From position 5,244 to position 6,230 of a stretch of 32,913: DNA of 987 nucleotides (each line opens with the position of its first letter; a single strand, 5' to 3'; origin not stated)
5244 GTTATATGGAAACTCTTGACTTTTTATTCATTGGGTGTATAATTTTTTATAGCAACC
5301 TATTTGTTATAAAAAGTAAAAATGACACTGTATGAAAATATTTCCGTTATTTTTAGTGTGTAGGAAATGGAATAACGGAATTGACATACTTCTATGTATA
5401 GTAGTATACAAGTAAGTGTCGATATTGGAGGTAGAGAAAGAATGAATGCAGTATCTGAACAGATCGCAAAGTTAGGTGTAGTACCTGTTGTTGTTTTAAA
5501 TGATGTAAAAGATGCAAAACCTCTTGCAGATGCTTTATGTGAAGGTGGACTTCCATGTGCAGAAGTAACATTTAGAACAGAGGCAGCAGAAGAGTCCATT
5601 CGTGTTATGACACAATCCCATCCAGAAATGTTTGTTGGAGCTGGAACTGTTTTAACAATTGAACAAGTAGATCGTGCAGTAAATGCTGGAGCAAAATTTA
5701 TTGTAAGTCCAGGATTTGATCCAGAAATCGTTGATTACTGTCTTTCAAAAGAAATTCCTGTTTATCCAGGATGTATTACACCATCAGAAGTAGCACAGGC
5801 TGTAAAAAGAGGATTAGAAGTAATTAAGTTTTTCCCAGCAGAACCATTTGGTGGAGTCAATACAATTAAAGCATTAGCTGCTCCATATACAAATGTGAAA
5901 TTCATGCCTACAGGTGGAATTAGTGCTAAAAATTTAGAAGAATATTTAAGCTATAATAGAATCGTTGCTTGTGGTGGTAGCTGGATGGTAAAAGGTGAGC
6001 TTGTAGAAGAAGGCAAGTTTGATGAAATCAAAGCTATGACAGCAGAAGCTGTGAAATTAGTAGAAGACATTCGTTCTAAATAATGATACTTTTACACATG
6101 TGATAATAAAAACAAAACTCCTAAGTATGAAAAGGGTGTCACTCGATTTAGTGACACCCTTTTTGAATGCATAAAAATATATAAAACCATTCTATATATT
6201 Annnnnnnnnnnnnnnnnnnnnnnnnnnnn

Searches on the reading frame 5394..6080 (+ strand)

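Call 46: search_protein_families(library=pfam, proteins=[window:5394-6080:+], max_evalue=0.00001)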
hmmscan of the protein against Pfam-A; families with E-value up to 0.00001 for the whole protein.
window:5394-6080:+ (229 aa): 1 family
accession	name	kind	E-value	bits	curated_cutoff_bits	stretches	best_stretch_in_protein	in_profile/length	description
PF01081.25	Aldolase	-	1.9e-67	226.9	27.8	1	21-214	2-195/196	KDPG and KHG aldolase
